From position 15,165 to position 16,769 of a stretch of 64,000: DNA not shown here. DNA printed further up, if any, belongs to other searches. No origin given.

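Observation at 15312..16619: Single polypeptide combining a radical-SAM-like domain with the ArcS catalytic motif, divergent from tgtA (archaeosine pathway fusion)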

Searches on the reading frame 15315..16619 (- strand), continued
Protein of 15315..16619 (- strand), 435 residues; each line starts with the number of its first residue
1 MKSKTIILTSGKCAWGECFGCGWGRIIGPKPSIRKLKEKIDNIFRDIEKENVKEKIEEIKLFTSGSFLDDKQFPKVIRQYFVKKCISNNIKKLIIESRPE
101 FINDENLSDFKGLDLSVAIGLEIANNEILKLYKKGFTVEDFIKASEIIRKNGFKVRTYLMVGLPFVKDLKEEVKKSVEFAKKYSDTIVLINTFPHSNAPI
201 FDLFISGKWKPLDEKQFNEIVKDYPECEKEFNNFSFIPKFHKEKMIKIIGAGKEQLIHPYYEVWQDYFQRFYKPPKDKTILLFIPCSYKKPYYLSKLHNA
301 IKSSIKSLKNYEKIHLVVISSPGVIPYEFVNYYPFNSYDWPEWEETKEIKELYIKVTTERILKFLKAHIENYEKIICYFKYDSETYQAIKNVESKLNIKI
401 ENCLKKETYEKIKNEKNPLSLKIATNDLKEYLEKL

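Call 58: fold_search(model_id=the predicted structure, library=viral)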
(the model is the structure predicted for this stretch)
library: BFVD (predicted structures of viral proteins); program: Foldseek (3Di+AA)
matches with E <= 10: 703; with E <= 0.001: 12
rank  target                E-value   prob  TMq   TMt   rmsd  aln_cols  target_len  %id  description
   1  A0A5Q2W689            1.5e-09  1.00  0.31  0.77   2.4       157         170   33  (no name in the UniProt tables at hand)
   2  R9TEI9                3.7e-08  1.00  0.38  0.69   3.3       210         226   20  DUF5591 domain-containing protein [Vibrio phage nt-1]
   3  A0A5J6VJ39            5.3e-07  1.00  0.35  0.32   5.0       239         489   17  tRNA (N(6)-L-threonylcarbamoyladenosine(37)-C(2))-methylthiotransferase [Megaviridae environmental sample]
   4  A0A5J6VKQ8            7.5e-06  1.00  0.35  0.23   8.5       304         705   12  tRNA carboxymethyluridine synthase [Megaviridae environmental sample]
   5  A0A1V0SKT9            9.5e-06  1.00  0.35  0.24  13.3       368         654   15  tRNA carboxymethyluridine synthase [Klosneuvirus KNV1]
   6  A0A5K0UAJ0            1.7e-05  1.00  0.37  0.21   6.2       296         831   15  tRNA carboxymethyluridine synthase [Yasminevirus sp. GU-2018]
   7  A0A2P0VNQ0            2.9e-05  1.00  0.38  0.55   5.0       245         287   11  Pyruvate formate-lyase 1-activating enzyme [Tetraselmis virus 1]
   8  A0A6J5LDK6            4.2e-05  1.00  0.34  0.30   5.8       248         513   14  Radical SAM [uncultured Caudovirales phage]
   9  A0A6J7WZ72            4.7e-05  1.00  0.31  0.59   4.6       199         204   18  Radical_SAM domain containing protein [uncultured Caudovirales phage]
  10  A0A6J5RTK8            5.6e-05  1.00  0.37  0.53   5.1       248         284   12  COG0820 Predicted Fe-S-cluster redox enzyme [uncultured Caudovirales phage]
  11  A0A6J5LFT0            6.3e-05  1.00  0.31  0.26   5.8       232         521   18  COG1032 Fe-S oxidoreductase [uncultured Caudovirales phage]
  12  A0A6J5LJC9            8.0e-04  1.00  0.33  0.34   5.8       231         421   15  Radical_SAM domain containing protein [uncultured Caudovirales phage]
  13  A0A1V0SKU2            1.0e-03  1.00  0.29  0.42   8.3       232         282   15  HMGL-like protein [Klosneuvirus KNV1]
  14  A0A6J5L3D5            1.4e-03  1.00  0.33  0.41   6.8       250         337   11  COG0535 Predicted Fe-S oxidoreductases [uncultured Caudovirales phage]
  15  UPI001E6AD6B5         1.4e-03  1.00  0.32  0.30   4.4       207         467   14  (no name look-up for this kind of identifier)
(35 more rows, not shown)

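Call 64: search_protein_families(library=pfam, proteins=[P0127, P0128, P0130, P0131, P0142, P0147, P0149, P0161, P0152, P0181], max_evalue=0.001)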
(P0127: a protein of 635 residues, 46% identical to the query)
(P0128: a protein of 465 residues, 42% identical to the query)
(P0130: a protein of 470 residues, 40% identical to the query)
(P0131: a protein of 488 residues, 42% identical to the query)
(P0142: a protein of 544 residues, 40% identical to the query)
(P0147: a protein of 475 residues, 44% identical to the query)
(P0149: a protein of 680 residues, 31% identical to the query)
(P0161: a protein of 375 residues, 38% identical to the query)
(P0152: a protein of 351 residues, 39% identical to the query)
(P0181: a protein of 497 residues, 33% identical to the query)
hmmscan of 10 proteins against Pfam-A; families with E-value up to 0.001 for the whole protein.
P0127 (635 aa): 2 families
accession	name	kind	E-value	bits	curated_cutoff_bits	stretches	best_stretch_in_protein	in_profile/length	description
PF17884.7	DUF5591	-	1.9e-17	64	26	1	456-560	5-112/150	Domain of unknown function (DUF5591)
PF04055.27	Radical_SAM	-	1.2e-07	32.5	29.5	1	11-153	5-149/166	Radical SAM superfamily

P0128 (465 aa): 2 families
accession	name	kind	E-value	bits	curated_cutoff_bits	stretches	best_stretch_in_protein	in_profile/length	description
PF17884.7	DUF5591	-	4.4e-19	69.2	26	1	283-420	4-129/150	Domain of unknown function (DUF5591)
PF04055.27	Radical_SAM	-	1.2e-08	35.8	29.5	1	13-160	7-154/166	Radical SAM superfamily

P0130 (470 aa): 2 families
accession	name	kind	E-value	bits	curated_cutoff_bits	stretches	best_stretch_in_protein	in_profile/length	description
PF17884.7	DUF5591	-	6.5e-20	71.9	26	1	301-444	4-137/150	Domain of unknown function (DUF5591)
PF04055.27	Radical_SAM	-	1.4e-14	55.1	29.5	1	38-200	6-158/166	Radical SAM superfamily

P0131 (488 aa): 2 families
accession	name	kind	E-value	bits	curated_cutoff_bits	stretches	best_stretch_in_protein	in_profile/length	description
PF17884.7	DUF5591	-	2e-17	63.9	26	1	303-439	4-128/150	Domain of unknown function (DUF5591)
PF04055.27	Radical_SAM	-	7.8e-05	23.3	29.5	1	18-176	5-152/166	Radical SAM superfamily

P0142 (544 aa): 1 family
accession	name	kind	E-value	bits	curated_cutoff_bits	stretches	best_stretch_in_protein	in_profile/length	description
PF04055.27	Radical_SAM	-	3.7e-11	43.9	29.5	1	323-485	4-165/166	Radical SAM superfamily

P0147 (475 aa): 1 family
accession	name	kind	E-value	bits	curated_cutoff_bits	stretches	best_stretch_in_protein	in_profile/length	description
PF17884.7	DUF5591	-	2e-13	50.9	26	1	34-159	3-120/150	Domain of unknown function (DUF5591)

P0149 (680 aa): 2 families
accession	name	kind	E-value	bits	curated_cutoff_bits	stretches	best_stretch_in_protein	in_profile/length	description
PF04055.27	Radical_SAM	-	2e-12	48.1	29.5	1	347-496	5-155/166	Radical SAM superfamily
PF17884.7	DUF5591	-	4e-05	23.9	26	1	108-205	10-100/150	Domain of unknown function (DUF5591)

P0161 (375 aa): 1 family
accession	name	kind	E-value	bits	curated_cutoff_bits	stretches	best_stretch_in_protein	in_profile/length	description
PF17884.7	DUF5591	-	6.7e-07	29.7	26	1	101-226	14-129/150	Domain of unknown function (DUF5591)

P0152 (351 aa): 1 family
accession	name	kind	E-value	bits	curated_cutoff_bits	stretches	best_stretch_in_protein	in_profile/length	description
PF04055.27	Radical_SAM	-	1.3e-06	29.1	29.5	1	12-166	6-149/166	Radical SAM superfamily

P0181 (497 aa): 4 families
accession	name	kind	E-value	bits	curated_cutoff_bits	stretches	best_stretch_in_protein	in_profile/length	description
PF17884.7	DUF5591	-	1.7e-26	93.3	26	1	14-120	44-148/150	Domain of unknown function (DUF5591)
PF14810.12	TGT_C2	-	2.4e-14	53.7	25.3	1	142-206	1-67/72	Patch-forming domain C2 of tRNA-guanine transglycosylase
PF01472.26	PUA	-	3.6e-09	36.9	24.8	1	216-273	11-69/74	PUA domain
PF04055.27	Radical_SAM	-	5.2e-09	36.9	29.5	1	311-467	3-145/166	Radical SAM superfamily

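Call 66: search_protein_families(library=ncbifam, proteins=[P0181, P0149, P0142, P0127], max_evalue=0.00001)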
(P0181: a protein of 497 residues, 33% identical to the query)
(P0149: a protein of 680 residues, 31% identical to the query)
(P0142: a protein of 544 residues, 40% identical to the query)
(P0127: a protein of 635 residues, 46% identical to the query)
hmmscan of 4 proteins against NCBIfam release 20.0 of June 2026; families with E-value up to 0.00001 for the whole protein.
P0181 (497 aa): 8 families
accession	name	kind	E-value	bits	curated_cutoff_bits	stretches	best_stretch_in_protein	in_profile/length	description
TIGR01210.1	TIGR01210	equivalog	9.3e-60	202.5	212.15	1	292-493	2-199/313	archaeosine biosynthesis radical SAM protein RaSEA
NF040592.1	tRNA_mod_ArcS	equivalog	4.4e-54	184.1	440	1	3-266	317-564/575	archaeosine synthase subunit alpha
NF053620.1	ArchsnAlpArcSThp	equivalog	2.6e-27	95.4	600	1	17-273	274-513/515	archaeosine synthase subunit alpha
NF010368.0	PRK13795.1-3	equivalog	1.9e-08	33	588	1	173-294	84-219/635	hypothetical protein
TIGR00451.1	unchar_dom_2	domain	6.9e-08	32.7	27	1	200-275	28-102/107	uncharacterized domain 2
TIGR04013.1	B12_SAM_MJ_1487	hypoth_equivalog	8.1e-07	28.2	251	1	401-496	246-337/382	TIGR04013 family B12-binding domain/radical SAM domain-containing protein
TIGR01212.1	TIGR01212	equivalog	1.1e-06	28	180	1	381-492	95-205/302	tRNA modification radical SAM protein MnmL/YtqA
NF011153.0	PRK14560.1-4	equivalog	2.1e-06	27.8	169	1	219-275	92-150/162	putative RNA-binding protein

P0149 (680 aa): 2 families
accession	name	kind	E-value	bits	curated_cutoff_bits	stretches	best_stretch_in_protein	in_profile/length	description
TIGR01210.1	TIGR01210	equivalog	2.5e-38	132.1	212.15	1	339-610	15-298/313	archaeosine biosynthesis radical SAM protein RaSEA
TIGR01212.1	TIGR01212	equivalog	2.2e-06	27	180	1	430-529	125-220/302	tRNA modification radical SAM protein MnmL/YtqA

P0142 (544 aa): 5 families
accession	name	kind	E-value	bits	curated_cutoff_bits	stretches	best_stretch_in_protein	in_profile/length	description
TIGR01210.1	TIGR01210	equivalog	8.9e-31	107.3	212.15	1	317-506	16-218/313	archaeosine biosynthesis radical SAM protein RaSEA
TIGR01211.1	ELP3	subfamily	3.1e-11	42.5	350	1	393-522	189-321/522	tRNA uridine(34) 5-carboxymethylaminomethyl modification radical SAM/GNAT enzyme Elp3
TIGR00539.1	hemN_rel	equivalog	5.9e-10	38.8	205.4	1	330-487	13-177/361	radical SAM family heme chaperone HemW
TIGR04014.1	B12_SAM_MJ_0865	equivalog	4.3e-07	29.1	360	1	314-510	156-358/434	methyl-coenzyme M reductase glutamine C-methyltransferase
TIGR01212.1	TIGR01212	equivalog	8.5e-07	28.4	180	1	325-491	34-208/302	tRNA modification radical SAM protein MnmL/YtqA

P0127 (635 aa): 5 families
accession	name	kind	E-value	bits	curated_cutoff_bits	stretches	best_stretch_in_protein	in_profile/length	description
TIGR01210.1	TIGR01210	equivalog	9.5e-31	107.2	212.15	1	2-154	14-178/313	archaeosine biosynthesis radical SAM protein RaSEA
NF053620.1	ArchsnAlpArcSThp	equivalog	4.1e-16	58.5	600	1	442-608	214-369/515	archaeosine synthase subunit alpha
NF040592.1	tRNA_mod_ArcS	equivalog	4.2e-16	58.7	440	1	431-563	257-384/575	archaeosine synthase subunit alpha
TIGR04014.1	B12_SAM_MJ_0865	equivalog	1e-06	27.8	360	1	11-182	166-345/434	methyl-coenzyme M reductase glutamine C-methyltransferase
TIGR01212.1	TIGR01212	equivalog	1.7e-06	27.4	180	1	104-219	136-250/302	tRNA modification radical SAM protein MnmL/YtqA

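Call 67: find_encoding_contigs(protein=P0181, flank=6000, max_places=2)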
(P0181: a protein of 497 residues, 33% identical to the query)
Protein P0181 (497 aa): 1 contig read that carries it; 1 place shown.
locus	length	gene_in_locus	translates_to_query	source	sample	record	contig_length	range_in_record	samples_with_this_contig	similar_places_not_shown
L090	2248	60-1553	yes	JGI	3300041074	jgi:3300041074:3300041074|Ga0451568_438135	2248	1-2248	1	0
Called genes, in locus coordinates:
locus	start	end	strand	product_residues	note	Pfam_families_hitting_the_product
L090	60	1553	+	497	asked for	PF17884:DUF5591, PF14810:TGT_C2, PF01472:PUA, PF04055:Radical_SAM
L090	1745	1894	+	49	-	-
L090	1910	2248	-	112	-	?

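Call 68: find_encoding_contigs(protein=P0149, flank=6000, max_places=2)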
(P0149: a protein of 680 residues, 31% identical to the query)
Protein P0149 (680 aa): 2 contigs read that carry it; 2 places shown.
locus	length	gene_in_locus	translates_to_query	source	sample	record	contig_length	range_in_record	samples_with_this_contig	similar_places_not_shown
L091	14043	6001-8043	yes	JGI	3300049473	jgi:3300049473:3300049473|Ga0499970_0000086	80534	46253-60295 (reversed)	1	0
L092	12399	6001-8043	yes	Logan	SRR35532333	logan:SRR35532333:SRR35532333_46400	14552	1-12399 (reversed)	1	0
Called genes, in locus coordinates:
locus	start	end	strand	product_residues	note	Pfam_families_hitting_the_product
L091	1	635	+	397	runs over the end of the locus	PF25919:BSH_CusB (faint), PF00364:Biotin_lipoyl (faint), PF25917:BSH_RND, PF25973:BSH_CzcB, PF25997:BSH_YhbJ (faint), PF25876:HH_MFP_RND (weak), PF25954:Beta-barrel_RND_2 (weak), PF25989:YknX_C, +1 more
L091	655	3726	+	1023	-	PF00873:ACR_tran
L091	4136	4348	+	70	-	-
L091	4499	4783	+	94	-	-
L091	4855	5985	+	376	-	PF01702:TGT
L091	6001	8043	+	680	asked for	PF04055:Radical_SAM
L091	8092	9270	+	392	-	-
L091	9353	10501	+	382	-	-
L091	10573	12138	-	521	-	PF09820:AAA-ATPase_like, PF08011:PDDEXK_9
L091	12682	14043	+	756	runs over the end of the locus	PF00384:Molybdopterin, PF01568:Molydop_binding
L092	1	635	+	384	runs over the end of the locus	PF25919:BSH_CusB (faint), PF00364:Biotin_lipoyl (faint), PF25917:BSH_RND, PF25973:BSH_CzcB, PF25997:BSH_YhbJ (faint), PF25876:HH_MFP_RND (weak), PF25954:Beta-barrel_RND_2 (weak), PF25989:YknX_C, +1 more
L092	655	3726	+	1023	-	PF00873:ACR_tran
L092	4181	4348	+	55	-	-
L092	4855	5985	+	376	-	PF01702:TGT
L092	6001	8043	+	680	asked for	PF04055:Radical_SAM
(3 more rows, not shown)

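Call 75: search_solved_structures(query=A1, max_evalue=0.01, show_alignments=0)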
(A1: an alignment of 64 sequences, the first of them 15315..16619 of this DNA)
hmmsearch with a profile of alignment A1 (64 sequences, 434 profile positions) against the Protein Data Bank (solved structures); distinct sequences matched with E-value up to 0.01: 12.
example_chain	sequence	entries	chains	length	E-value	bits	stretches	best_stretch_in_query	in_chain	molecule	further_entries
6iad_A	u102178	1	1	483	5.8e-14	54.8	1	79-218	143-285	Histone acetyltransferase, ELP3 family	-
6iaz_A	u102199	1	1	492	6.2e-14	54.7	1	79-218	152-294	Histone acetyltransferase, ELP3 family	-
6ia8_A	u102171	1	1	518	7e-14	54.5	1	79-218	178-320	Histone acetyltransferase, ELP3 family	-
2q07_A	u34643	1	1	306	2.5e-12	49.4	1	277-341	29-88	Uncharacterized protein AF0587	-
6p78_A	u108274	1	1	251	5e-12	48.4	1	3-208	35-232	Queuine lyase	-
9ccb_A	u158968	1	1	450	2.7e-06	29.5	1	12-178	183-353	Radical SAM core domain-containing protein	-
8avg_C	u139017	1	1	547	1e-05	27.6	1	88-218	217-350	Elongator complex protein 3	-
8ptx_C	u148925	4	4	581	2.3e-05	26.4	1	88-218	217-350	Elongator complex protein 3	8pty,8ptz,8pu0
5l7l_A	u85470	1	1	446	2.6e-05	26.3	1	79-168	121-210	ELP3 family, ELP3 family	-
6ia6_A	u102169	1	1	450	2.6e-05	26.3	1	79-168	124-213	ELP3 family, ELP3 family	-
5l7j_A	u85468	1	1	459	2.7e-05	26.2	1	79-168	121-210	ELP3 family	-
6qk7_C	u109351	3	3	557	3.8e-05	25.7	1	86-217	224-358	Elongator complex protein 3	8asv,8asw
